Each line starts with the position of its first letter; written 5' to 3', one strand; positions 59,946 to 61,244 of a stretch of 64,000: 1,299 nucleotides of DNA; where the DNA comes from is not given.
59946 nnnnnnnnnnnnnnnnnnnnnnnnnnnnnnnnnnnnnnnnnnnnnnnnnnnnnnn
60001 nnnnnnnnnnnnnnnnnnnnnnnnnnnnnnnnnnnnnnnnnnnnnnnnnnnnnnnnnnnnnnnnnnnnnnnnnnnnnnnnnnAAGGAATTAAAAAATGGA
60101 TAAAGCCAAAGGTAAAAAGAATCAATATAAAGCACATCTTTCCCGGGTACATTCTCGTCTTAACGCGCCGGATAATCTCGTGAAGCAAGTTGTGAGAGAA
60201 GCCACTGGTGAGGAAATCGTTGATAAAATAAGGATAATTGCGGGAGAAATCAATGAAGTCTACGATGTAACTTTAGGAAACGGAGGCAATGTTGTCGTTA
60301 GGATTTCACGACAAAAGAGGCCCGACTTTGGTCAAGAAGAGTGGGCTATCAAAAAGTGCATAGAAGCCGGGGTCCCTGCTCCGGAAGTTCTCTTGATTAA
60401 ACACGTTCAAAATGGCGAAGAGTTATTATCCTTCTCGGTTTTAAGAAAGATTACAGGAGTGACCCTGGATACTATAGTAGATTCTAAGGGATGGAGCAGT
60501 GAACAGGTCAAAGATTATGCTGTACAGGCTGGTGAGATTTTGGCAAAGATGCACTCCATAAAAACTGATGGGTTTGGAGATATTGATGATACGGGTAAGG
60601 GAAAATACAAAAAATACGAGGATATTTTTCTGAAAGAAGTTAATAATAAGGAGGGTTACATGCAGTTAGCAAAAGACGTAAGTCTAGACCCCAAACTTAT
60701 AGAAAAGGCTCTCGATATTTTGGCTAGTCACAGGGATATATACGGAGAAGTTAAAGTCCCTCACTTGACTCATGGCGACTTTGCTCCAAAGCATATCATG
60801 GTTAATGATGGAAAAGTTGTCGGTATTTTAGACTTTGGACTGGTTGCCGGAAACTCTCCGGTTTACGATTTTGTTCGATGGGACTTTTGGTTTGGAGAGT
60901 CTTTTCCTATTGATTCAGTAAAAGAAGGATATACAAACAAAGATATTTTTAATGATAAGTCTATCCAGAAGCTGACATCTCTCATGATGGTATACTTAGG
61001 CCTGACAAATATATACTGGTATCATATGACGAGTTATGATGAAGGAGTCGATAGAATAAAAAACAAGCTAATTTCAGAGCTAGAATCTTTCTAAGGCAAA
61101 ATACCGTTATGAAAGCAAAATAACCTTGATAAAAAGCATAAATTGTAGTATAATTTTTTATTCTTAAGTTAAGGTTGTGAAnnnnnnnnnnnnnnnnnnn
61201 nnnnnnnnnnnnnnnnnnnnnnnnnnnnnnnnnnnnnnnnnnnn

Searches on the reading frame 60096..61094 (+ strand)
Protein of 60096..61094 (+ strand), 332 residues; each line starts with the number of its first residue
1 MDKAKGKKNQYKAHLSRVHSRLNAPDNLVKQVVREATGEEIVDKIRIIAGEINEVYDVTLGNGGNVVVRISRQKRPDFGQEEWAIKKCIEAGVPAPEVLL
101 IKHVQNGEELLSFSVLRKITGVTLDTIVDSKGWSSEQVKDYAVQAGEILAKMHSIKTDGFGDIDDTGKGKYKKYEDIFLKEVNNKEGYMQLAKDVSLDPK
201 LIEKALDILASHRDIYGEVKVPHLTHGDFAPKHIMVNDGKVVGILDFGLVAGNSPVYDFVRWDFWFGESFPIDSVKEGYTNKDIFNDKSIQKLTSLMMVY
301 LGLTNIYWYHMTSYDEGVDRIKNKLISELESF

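Call 3: search_protein_families(library=pfam, proteins=[window:60096-61094:+], max_evalue=0.01)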
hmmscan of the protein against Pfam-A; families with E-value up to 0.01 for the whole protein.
window:60096-61094:+ (332 aa): 2 families
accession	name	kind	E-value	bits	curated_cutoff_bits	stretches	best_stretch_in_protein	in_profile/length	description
PF01636.29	APH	-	9e-22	78.4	23.2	1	48-261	6-208/239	Phosphotransferase enzyme family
PF06293.20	Kdo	-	0.00042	20.3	21.3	0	74-156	54-138/207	Lipopolysaccharide kinase (Kdo/WaaP) family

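Call 4: search_protein_families(library=ncbifam, proteins=[window:60096-61094:+], max_evalue=0.01)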
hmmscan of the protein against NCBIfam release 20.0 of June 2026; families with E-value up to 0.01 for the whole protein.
window:60096-61094:+ (332 aa): 8 families
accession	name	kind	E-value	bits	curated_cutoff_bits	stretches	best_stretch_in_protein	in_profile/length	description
NF000107.2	APH_4_Ia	exception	2.2e-11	43.6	725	1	41-265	22-235/341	aminoglycoside O-phosphotransferase APH(4)-Ia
TIGR03724.2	arch_bud32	equivalog_domain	1e-06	28.4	125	0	189-251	72-132/193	KEOPS complex kinase/ATPase Bud32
NF038057.1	macrolide_MphL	exception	1.9e-05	24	612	1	29-268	6-238/298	macrolide 2'-phosphotransferase MphL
NF033059.2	APH_3p_I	exception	0.0001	21.8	400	1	222-250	188-216/267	APH(3')-I family aminoglycoside O-phosphotransferase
NF033068.1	APH_3p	equivalog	0.00013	21.6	205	1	54-249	25-202/255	APH(3') family aminoglycoside O-phosphotransferase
NF000044.2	APH_2pp_IIIa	exception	0.0024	17.3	625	1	220-270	188-242/306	aminoglycoside O-phosphotransferase APH(2'')-IIIa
NF000240.1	macrolide_MphC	exception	0.0097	15.4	550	0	224-268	194-239/299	Mph(C) family macrolide 2'-phosphotransferase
NF033064.0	APH_3p_IIIa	exception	0.0097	15.4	530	0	224-277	186-230/264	aminoglycoside O-phosphotransferase APH(3')-IIIa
